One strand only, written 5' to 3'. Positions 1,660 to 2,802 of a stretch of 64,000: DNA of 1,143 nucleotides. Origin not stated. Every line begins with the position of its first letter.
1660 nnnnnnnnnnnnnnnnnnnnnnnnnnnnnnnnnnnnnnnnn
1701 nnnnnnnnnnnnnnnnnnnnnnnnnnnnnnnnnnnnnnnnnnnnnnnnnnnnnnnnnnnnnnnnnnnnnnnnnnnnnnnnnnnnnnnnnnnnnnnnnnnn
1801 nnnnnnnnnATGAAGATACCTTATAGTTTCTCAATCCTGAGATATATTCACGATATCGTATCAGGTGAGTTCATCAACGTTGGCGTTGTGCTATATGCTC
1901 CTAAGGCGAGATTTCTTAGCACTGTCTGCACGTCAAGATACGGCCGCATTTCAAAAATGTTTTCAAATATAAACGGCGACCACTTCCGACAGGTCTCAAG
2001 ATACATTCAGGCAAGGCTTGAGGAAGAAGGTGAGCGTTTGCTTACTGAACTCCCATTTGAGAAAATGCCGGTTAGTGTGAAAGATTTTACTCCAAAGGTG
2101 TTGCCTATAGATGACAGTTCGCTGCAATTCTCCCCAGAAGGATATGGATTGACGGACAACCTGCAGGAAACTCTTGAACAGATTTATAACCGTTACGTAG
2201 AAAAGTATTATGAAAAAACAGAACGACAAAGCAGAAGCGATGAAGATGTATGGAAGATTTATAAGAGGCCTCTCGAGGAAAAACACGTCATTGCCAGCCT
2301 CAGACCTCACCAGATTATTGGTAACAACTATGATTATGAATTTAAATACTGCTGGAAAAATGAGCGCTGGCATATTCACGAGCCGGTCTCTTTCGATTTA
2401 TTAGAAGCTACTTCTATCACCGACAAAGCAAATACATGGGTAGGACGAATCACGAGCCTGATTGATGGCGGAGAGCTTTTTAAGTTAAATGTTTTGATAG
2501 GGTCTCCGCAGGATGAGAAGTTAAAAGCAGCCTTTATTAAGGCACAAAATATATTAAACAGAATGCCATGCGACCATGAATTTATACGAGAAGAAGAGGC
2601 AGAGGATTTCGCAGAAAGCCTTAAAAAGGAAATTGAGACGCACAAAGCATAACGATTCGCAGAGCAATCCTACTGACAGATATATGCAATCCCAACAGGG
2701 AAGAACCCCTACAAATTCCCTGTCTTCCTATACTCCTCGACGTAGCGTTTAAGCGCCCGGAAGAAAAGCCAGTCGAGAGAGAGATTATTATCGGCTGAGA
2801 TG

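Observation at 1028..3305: Translationally coupled HipA-like mini-kinase + DUF3037 pair with a convergent acidic Met-rich protein, in a lower-GC patch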

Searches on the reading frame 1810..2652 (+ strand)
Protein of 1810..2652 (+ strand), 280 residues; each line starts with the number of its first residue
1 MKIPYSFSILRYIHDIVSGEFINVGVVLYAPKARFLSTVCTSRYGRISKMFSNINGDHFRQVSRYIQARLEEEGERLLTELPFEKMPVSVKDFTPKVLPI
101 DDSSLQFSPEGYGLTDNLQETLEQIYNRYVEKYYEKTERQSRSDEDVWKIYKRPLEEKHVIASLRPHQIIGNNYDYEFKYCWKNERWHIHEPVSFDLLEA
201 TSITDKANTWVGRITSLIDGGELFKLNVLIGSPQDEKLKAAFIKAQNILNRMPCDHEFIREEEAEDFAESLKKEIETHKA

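Call 3: search_protein_families(library=pfam, proteins=[window:1810-2652:+], max_evalue=0.1)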
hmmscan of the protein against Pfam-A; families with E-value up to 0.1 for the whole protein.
window:1810-2652:+ (280 aa): 1 family
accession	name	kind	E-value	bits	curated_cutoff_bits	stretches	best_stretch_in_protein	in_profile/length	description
PF11236.13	DUF3037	-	7.8e-18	65.2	22.6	1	7-130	1-118/118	Protein of unknown function (DUF3037)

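Call 4: search_protein_families(library=ncbifam, proteins=[window:1810-2652:+], max_evalue=0.1)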
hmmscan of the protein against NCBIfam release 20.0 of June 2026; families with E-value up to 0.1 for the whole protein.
window:1810-2652:+ (280 aa): 0 families

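Call 5: search_protein_families(library=padloc, proteins=[window:1810-2652:+], max_evalue=0.1)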
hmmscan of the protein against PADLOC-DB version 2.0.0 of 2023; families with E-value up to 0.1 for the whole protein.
window:1810-2652:+ (280 aa): 3 families
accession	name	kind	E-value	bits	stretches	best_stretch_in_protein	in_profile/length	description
PDLC04767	PDC-M66B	-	2.9e-84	280.9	1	4-279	3-279/281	-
PDLC02147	Csn2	-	0.0041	15.1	1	121-211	71-153/222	-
PDLC01180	Csn2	-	0.021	12.6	1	129-211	76-154/222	Csn2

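Call 9: search_solved_structures(query=window:1810-2652:+, max_evalue=10, show_alignments=2)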
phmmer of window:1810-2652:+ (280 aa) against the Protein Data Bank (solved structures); distinct sequences matched with E-value up to 10: 25.
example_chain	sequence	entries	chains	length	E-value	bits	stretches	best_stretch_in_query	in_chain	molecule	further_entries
6s9p_A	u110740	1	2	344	0.011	18.3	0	213-249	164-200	internal Lock2 fused to target peptide KRKAKITWKR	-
5mfm_A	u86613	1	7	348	0.012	18.2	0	212-271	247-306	YIIIM6AII_GS11_(KR)5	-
5mfm_C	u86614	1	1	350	0.013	18.1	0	213-271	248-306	Importin subunit alpha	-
5mfl_A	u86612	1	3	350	0.014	18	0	213-271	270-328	(KR)5_GS10_YIIIM6AII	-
6s9o_A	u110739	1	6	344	0.015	17.8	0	213-271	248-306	designed Armadillo repeat protein with internal Lock1 fused to target peptide KRKRKLKFKR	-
5aei_A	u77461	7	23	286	0.018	17.5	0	212-271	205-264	DESIGNED ARMADILLO REPEAT PROTEIN YIIIM5AII | YIIIM5AII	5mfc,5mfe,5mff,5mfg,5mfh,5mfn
6s9m_A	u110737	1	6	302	0.02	17.4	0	211-271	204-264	Lock2_KRKRKAKITW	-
6s9n_A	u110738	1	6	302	0.02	17.4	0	211-271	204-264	Lock2_KRKRKAKLSF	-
6s9l_A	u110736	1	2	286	0.02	17.4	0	213-271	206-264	KR4KLSF Lock1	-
4pls_A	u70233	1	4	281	0.037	16.5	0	213-272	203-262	Arm00010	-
4plq_A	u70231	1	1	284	0.037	16.5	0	213-272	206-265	Arm00011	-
4plr_A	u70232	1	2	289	0.04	16.4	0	213-272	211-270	Arm00008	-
8oh7_A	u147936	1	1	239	0.047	16.2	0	212-271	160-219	Designed Armadillo repeat protein with four internal modules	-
7qnp_AAA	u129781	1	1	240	0.048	16.2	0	212-271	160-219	Designed Armadillo Repeat Protein N(A4)M4C(AII)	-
5mfo_A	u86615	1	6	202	0.059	15.9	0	213-272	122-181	YIIIM3AIII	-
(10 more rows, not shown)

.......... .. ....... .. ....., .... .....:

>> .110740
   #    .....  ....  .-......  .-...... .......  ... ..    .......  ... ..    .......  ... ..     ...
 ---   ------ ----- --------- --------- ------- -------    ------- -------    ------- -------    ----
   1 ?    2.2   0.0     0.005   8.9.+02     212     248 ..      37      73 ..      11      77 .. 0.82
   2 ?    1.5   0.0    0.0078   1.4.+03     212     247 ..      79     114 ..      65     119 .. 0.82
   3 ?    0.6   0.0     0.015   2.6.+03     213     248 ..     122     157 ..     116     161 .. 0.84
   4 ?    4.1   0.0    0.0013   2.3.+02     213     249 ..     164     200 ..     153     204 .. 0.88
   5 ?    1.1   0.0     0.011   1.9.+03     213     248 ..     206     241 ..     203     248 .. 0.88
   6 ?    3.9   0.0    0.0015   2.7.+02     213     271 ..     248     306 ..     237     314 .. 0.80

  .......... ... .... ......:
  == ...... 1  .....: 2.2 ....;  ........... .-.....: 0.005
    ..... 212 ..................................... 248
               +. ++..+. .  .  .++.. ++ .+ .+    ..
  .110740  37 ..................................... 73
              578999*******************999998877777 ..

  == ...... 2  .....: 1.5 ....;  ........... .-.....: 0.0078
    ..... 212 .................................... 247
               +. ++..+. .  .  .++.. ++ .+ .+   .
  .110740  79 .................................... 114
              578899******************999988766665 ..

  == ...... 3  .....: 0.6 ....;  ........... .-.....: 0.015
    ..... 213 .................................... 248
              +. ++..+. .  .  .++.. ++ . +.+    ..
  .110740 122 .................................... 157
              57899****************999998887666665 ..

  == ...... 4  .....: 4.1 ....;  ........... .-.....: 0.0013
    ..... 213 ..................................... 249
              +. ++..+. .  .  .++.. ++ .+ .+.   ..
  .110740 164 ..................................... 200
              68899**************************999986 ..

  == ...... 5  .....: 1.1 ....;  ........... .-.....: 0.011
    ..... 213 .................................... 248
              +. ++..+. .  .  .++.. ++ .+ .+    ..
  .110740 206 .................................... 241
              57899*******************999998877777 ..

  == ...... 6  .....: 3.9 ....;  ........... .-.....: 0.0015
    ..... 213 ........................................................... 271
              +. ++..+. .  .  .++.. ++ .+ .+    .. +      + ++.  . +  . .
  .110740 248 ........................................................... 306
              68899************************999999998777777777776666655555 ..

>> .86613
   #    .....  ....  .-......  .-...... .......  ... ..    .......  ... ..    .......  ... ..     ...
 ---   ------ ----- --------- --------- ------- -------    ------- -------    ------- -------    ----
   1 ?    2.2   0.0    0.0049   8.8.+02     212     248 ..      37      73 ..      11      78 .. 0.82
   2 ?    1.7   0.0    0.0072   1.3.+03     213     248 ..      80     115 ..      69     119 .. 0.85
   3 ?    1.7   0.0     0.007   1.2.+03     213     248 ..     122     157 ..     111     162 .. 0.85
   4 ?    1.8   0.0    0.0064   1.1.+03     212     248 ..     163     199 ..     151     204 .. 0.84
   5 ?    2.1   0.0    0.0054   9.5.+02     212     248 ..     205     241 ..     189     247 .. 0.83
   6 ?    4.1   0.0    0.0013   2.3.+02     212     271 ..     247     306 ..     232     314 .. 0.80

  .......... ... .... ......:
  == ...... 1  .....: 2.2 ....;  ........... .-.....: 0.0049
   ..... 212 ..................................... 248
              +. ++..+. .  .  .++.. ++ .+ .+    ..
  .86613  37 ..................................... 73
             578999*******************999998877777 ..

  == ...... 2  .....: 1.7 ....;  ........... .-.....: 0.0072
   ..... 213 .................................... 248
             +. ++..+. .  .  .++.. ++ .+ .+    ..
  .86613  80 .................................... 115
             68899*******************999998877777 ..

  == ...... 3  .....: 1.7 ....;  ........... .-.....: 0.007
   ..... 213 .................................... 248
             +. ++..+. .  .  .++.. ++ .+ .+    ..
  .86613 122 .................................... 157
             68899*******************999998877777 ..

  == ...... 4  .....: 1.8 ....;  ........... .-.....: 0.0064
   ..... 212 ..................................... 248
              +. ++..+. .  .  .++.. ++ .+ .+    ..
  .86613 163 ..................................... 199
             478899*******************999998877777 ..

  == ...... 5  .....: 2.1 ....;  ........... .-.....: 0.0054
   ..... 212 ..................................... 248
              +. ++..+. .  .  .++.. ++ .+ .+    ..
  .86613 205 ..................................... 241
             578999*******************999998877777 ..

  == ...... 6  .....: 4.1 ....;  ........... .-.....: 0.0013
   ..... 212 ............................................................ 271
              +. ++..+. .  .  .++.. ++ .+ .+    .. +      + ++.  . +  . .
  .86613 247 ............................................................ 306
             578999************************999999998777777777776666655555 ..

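Call 22: find_homologous_proteins(query=window:1810-2649:+)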
Query window:1810-2649:+ (280 aa): 688 proteins with E <= 0.001 among 1787 candidates; the best 120 are listed.
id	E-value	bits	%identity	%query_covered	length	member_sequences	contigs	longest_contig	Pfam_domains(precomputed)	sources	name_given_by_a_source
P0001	4.3e-187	638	100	100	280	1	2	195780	PF11236.14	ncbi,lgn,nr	ncbi:MAG: DUF3037 domain-containing protein [Nitrospirae bacterium]|nr:DUF3037 domain-containing pro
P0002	7.6e-167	572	86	100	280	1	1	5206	PF11236.14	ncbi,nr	ncbi:MAG: DUF3037 domain-containing protein [Nitrospirae bacterium]|nr:DUF3037 domain-containing pro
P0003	1.8e-162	557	85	99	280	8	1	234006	PF11236.14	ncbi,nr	ncbi:MAG: DUF3037 domain-containing protein [Nitrospirae bacterium]|nr:DUF3037 domain-containing pro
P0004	1.4e-160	551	83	100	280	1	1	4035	PF11236.14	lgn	-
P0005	3.4e-159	546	82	100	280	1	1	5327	PF11236.14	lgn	-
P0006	1.4e-158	544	82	100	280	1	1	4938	PF11236.14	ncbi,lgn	-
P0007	3.7e-158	543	83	100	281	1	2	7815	PF11236.14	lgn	-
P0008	6.7e-158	542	81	100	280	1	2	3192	PF11236.14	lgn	-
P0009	1.2e-157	541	82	100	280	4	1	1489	PF11236.14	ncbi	-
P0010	1.5e-157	541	79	100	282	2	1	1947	PF11236.14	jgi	jgi:hypothetical protein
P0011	1.6e-157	541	82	99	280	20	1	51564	PF11236.14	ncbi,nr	ncbi:MAG: DUF3037 domain-containing protein [Nitrospirae bacterium]|nr:DUF3037 domain-containing pro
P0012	4.5e-157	539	81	99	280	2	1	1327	PF11236.14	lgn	-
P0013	4.4e-156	536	81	100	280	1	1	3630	PF11236.14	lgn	-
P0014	7.4e-156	535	81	100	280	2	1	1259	PF11236.14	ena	-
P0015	2.2e-155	534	81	100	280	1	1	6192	PF11236.14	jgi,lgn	jgi:hypothetical protein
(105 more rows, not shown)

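Call 26: find_related_loci(query=A1, collection=genome_contigs, flank=10000)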
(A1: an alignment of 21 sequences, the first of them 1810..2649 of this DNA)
Query A1 (280 aa) in genome_contigs; peptide patterns used: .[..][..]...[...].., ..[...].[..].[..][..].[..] (x = any residue, [..] = any of these).
600 stretches matched a pattern (row limit reached: there are more); 273 encode a relative of the query (tblastn E <= 1e-3); the best 80 are kept; 80 distinct loci.
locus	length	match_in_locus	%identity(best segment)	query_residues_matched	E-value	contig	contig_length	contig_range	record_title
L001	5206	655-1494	86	1-280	5e-175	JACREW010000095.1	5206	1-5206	MAG: Nitrospirae bacterium isolate NC_groundwater_1709_Pr3_B-0.1um_46_8 SR-2_scaffold_141_1411584, whole genome shotgun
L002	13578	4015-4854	87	1-280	1e-170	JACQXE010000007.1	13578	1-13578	MAG: Nitrospirae bacterium isolate NC_groundwater_1507_Pr4_B-0.1um_42_5 SR1-18-B1_scaffold_18864, whole genome shotgun s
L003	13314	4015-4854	87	1-280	1e-170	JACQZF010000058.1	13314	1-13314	MAG: Nitrospirae bacterium isolate NC_groundwater_1560_Pr4_S-0.65um_46_16 SR1-18-Sp65_coassembly_scaffold_236229, whole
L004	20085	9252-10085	86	1-278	3e-169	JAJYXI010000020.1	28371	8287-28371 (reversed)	MAG: Nitrospirae bacterium isolate FK3.bin35 NODE_3195_length_28371_cov_10.438429, whole genome shotgun sequence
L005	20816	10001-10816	86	1-272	3e-164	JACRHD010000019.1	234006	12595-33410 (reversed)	MAG: Nitrospirae bacterium isolate NC_groundwater_1768_Pr3_B-0.1um_50_19 SR-2_scaffold_141_876827, whole genome shotgun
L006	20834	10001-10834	82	1-278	9e-163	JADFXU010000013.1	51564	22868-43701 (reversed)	MAG: Nitrospirae bacterium isolate nDJH15bin8 nDJH15_bin8_NODE_13_length_51564_cov_6.861287, whole genome shotgun sequen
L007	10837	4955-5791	70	1-279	9e-145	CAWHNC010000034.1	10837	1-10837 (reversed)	MAG: Nitrospirota bacterium isolate MFD04752.bin.1.93 genome assembly, contig: contig_166409, whole genome shotgun seque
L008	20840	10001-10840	71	1-280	3e-149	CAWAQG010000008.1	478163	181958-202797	MAG: Nitrospirota bacterium isolate MFD03726.bin.1.191 genome assembly, contig: contig_32807, whole genome shotgun seque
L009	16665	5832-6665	66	1-278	1e-135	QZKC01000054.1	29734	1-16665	MAG: Nitrospiraceae bacterium isolate SURF_23 Ga0104751_1002319, whole genome shotgun sequence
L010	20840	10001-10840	66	1-280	1e-133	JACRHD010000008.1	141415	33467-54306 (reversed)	MAG: Nitrospirae bacterium isolate NC_groundwater_1768_Pr3_B-0.1um_50_19 SR-2_scaffold_141_464714, whole genome shotgun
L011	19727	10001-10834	65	1-278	8e-133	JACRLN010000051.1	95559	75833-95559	MAG: Nitrospirae bacterium isolate NC_groundwater_1882_Pr3_B-0.1um_42_111 SR2-18-B1_coassembly_556505, whole genome shot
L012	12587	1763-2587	65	1-275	1e-132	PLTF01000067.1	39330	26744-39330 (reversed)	MAG: Fibrobacteres bacterium isolate bog_1184 73.20120700_S1D.234_contig_78198, whole genome shotgun sequence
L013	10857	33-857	64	4-278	2e-127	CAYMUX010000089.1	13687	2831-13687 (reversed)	MAG TPA_asm: uncultured Nitrospiraceae bacterium isolate SRP302447_co3_820 genome assembly, contig: NODE_12528_length_13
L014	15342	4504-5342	72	1-279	2e-123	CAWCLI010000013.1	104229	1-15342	MAG: Nitrospirota bacterium isolate MFD03726.bin.1.47 genome assembly, contig: contig_53216, whole genome shotgun sequen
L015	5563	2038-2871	54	1-278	5e-108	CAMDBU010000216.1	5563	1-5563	MAG: Syntrophobacter sp. SbD2 isolate MaH-04nov19-76 genome assembly, contig: MaH-04nov19-C34765, whole genome shotgun s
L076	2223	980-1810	41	1-280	4e-68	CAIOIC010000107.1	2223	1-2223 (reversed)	MAG: uncultured Verrucomicrobia subdivision 3 bacterium isolate KTt_bin-0432 genome assembly, contig: bin-0432:107/136,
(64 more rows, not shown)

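Call 36: search_dna_similar(query=window:1810-2649:+, collection=phages, mode=protein, max_evalue=0.001, max_rows=15)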
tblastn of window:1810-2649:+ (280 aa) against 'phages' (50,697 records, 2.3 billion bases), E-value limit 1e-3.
Records with a match: 2; places in all: 2; records where one place covers at least 80% of the query: 1.
Best place of each record, by identity: <60% 2.
By first word of the organism name: Klebsiella 1; Escherichia 1.
By host as written in the record: Klebsiella pneumoniae 1; Escherichia coli C 1.
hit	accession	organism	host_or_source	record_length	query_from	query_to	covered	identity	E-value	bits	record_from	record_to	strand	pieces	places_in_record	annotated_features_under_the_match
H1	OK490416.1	Klebsiella phage Kp4864-1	Klebsiella pneumoniae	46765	1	229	82%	27.4%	1e-6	55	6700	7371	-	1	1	record has no annotation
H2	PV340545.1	Escherichia phage PhiR5_1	Escherichia coli C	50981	1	215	77%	27.6%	7e-5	50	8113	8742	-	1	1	HipD | HipA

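Call 37: search_dna_similar(query=window:1810-2649:+, collection=plasmids, mode=protein, max_evalue=0.001, max_rows=15)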
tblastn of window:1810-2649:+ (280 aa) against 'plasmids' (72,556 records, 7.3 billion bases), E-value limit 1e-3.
Records with a match: 9; places in all: 9; records where one place covers at least 80% of the query: 8.
Best place of each record, by identity: <60% 9.
By first word of the organism name: Pseudomonas 6; Pseudorhodobacter 1; Hymenobacter 1; Tritonibacter 1.
By predicted mobility (MOB-suite, as given by PLSDB): mobilizable 4; conjugative 3; non-mobilizable 2.
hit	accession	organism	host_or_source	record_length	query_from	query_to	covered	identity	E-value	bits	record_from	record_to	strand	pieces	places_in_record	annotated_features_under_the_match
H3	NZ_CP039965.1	Pseudorhodobacter turbinis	single bacterial isolate,Turban shell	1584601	4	280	99%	36.0%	1e-55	200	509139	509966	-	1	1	record has no annotation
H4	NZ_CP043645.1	Hymenobacter sp. NBH84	pure culture,soil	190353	5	276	97%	28.4%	4e-31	129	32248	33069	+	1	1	DUF3037 domain-containing protein | hypothetical protein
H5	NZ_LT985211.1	Pseudomonas syringae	-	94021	7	230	80%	23.8%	6e-5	52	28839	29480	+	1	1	DUF3037 domain-containing protein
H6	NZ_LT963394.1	Pseudomonas syringae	-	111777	7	230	80%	23.8%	6e-5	52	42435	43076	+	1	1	DUF3037 domain-containing protein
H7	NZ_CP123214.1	Pseudomonas amygdali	Aesculus hippocastanum,cell culture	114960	7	230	80%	23.8%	6e-5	52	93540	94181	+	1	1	DUF3037 domain-containing protein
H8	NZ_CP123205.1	Pseudomonas amygdali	Aesculus hippocastanum,cell culture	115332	7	230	80%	23.8%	6e-5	52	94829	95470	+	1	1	DUF3037 domain-containing protein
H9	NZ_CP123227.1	Pseudomonas amygdali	Aesculus hippocastanum,cell culture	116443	7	230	80%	23.8%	6e-5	52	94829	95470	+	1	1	DUF3037 domain-containing protein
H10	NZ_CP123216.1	Pseudomonas amygdali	Aesculus hippocastanum,cell culture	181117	7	230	80%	23.8%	6e-5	52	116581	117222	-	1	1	DUF3037 domain-containing protein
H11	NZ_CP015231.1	Tritonibacter mobilis F1926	cell culture,seawater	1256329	1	155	55%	28.4%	1e-12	75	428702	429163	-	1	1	record has no annotation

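Call 39: get_annotated_region(hit=H2, flank=4000)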
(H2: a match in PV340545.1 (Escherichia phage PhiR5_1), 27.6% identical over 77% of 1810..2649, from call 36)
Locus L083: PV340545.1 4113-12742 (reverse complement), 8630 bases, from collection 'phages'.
description: Escherichia phage PhiR5_1, complete genome.
organism: Escherichia phage PhiR5_1 (NCBI taxid 3416467)
taxonomy: Viruses
host: Escherichia coli C; source: -; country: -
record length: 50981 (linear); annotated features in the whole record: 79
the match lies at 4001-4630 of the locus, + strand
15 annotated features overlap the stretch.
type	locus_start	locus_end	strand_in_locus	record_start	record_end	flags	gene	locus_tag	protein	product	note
CDS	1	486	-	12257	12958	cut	-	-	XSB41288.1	DNA replication protein P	-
CDS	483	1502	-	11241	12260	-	-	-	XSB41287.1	DNA replication protein O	-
CDS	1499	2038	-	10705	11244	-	-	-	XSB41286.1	cII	activator protein cII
CDS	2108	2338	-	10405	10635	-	-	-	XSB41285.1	Cro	transcriptional regulator cro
CDS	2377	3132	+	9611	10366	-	-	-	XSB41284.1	cI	repressor protein cI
CDS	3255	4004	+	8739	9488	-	-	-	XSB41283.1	HipA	HipA toxin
CDS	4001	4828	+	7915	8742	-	-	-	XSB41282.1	HipD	HipD antitoxin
CDS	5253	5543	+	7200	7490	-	-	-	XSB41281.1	Kil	prophage Kil protein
CDS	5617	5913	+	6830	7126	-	-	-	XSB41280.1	Gam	host-nuclease inhibitor protein Gam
CDS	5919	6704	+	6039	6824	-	-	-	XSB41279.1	Bet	recombination protein Bet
CDS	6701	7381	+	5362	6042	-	-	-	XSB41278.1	exonuclease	-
CDS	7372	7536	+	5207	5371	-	-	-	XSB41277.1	hypothetical protein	hypothetical protein orf60a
CDS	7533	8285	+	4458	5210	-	-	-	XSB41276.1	hypothetical protein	FIG00639473: hypothetical protein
CDS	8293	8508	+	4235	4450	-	-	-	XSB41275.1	hypothetical protein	hypothetical protein orf61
CDS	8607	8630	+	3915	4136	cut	-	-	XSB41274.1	hypothetical protein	TraR/YbiI family protein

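Call 40: get_annotated_region(hit=H4, flank=5000)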
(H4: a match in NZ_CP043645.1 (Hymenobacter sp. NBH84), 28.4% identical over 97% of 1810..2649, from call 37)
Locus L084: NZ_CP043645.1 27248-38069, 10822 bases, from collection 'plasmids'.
description: Hymenobacter sp. NBH84 plasmid unnamed1, complete sequence
organism: Hymenobacter sp. NBH84 (NCBI taxid 2596915)
taxonomy: Bacteria; Bacteroidota; Cytophagia; Cytophagales; Hymenobacteraceae; Hymenobacter; Hymenobacter sp. NBH84
host: -; source: pure culture,soil; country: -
typing (MOB-suite, as given by PLSDB): non-mobilizable
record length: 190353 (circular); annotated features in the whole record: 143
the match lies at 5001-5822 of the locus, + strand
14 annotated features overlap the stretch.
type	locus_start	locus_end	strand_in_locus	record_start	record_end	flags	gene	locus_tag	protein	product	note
CDS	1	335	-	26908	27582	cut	-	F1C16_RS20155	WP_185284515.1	response regulator transcription factor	GO:0000160 - phosphorelay signal transduction system [Evidence IEA]; GO:0006355 - regulation of DNA-templated ...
CDS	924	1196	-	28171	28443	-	-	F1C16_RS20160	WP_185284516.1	CPCC family cysteine-rich protein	-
CDS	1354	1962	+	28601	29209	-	-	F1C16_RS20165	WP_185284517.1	DUF3828 domain-containing protein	-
CDS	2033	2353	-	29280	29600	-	-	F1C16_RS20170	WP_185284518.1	hypothetical protein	-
CDS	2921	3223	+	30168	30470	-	-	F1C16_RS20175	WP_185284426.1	transposase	GO:0006313 - DNA transposition [Evidence IEA]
CDS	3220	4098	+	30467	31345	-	-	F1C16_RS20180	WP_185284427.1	IS3 family transposase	-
CDS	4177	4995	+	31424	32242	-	-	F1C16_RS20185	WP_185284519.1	HipA family kinase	-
CDS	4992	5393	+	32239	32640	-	-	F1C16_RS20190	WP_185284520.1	DUF3037 domain-containing protein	-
CDS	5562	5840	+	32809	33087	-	-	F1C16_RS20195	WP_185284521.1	hypothetical protein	-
CDS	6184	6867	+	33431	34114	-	-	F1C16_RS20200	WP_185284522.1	plasmid pRiA4b ORF-3 family protein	-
CDS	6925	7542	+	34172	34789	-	-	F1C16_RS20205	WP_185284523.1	recombinase family protein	GO:0006310 - DNA recombination [Evidence IEA]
CDS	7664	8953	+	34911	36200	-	-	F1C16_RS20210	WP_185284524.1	ISKra4 family transposase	-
CDS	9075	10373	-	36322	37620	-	-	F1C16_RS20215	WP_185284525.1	MFS transporter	GO:0055085 - transmembrane transport [Evidence IEA]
CDS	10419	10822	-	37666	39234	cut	-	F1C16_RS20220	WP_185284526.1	sialate O-acetylesterase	-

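Call 44: search_protein_families(library=padloc, proteins=[L083:3255-4001:+, L083:4001-4825:+], max_evalue=0.01)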
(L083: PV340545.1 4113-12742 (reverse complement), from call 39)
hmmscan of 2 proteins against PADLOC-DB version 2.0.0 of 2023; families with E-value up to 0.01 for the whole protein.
L083:3255-4001:+ (249 aa): 2 families
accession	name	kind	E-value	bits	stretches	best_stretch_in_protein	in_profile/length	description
PDLC04766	PDC-M66A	-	6e-15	53.2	1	12-170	11-174/270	-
PDLC00291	PtuA1|PtuA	-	0.0056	13.3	1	106-225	374-489/773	AAA ATPase domain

L083:4001-4825:+ (275 aa): 1 family
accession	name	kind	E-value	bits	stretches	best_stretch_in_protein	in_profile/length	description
PDLC04767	PDC-M66B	-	3.8e-16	57.4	1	7-271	6-271/281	-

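Call 45: search_protein_families(library=pfam, proteins=[L083:3255-4001:+, L083:4001-4825:+], max_evalue=1)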
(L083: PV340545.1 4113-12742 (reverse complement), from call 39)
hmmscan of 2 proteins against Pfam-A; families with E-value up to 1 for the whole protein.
L083:3255-4001:+ (249 aa): 1 family
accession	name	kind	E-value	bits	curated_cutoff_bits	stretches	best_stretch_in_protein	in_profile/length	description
PF20613.4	HipA_2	-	9.7e-77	257.9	27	1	14-247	1-239/240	HipA-like kinase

L083:4001-4825:+ (275 aa): 2 families
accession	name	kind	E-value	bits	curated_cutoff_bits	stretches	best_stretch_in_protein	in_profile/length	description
PF11236.13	DUF3037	-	7.6e-24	84.6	22.6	1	7-125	1-118/118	Protein of unknown function (DUF3037)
PF20474.3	PHL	-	0.04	14.4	23.7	1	44-133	33-116/155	PHL domain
